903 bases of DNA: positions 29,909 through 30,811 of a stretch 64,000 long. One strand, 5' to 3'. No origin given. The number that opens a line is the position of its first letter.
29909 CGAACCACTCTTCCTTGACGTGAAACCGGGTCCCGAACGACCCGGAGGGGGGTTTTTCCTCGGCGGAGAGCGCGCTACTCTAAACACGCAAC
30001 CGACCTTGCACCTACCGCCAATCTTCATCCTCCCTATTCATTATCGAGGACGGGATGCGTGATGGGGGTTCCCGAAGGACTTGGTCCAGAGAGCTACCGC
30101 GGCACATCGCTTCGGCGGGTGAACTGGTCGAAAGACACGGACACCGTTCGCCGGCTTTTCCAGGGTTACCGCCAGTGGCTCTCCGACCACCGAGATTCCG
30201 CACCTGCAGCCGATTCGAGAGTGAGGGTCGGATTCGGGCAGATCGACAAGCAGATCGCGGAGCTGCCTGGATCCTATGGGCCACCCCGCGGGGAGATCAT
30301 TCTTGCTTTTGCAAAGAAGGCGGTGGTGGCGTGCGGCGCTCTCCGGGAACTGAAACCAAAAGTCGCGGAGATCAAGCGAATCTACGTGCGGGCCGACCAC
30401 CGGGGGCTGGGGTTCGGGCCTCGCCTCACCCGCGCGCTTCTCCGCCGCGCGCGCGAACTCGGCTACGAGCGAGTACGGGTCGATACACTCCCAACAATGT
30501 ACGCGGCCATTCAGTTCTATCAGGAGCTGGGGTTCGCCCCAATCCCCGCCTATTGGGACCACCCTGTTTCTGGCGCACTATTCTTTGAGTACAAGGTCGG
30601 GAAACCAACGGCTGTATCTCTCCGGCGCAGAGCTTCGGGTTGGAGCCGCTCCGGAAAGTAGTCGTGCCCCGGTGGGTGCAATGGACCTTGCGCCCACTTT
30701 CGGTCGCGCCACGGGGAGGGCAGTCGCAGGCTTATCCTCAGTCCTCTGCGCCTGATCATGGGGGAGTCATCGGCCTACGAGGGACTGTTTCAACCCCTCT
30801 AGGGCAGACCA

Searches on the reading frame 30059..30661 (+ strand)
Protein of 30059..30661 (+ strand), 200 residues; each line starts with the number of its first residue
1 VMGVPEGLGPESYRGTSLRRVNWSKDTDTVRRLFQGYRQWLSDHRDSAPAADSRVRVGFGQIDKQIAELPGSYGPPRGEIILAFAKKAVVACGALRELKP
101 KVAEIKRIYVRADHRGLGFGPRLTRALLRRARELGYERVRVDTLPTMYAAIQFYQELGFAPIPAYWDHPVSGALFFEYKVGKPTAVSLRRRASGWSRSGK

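Call 19: search_protein_families(library=pfam, proteins=[window:30059-30661:+], max_evalue=0.01)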
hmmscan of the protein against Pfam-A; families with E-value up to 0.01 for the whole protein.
window:30059-30661:+ (200 aa): 6 families
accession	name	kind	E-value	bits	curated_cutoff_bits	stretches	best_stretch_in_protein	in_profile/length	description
PF00583.31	Acetyltransf_1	-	4.3e-16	59.7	20.7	1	76-159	31-116/116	Acetyltransferase (GNAT) family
PF13508.13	Acetyltransf_7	-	4.2e-11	43.5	27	1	78-160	3-83/84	Acetyltransferase (GNAT) domain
PF08445.16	FR47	-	2.1e-07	31.2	22.1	1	98-162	17-80/86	FR47-like protein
PF13673.13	Acetyltransf_10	-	3.1e-07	30.9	23.6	1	80-162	33-110/128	Acetyltransferase (GNAT) domain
PF13302.13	Acetyltransf_3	-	0.0031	18.6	25.4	1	89-159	65-137/138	Acetyltransferase (GNAT) domain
PF14542.12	Acetyltransf_CG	-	0.0045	17.5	30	1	97-136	19-58/80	GCN5-related N-acetyl-transferase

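Call 80: search_protein_families(library=padloc, proteins=[window:30059-30661:+], max_evalue=0.001)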
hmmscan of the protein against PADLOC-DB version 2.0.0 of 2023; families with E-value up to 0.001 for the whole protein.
window:30059-30661:+ (200 aa): 0 families
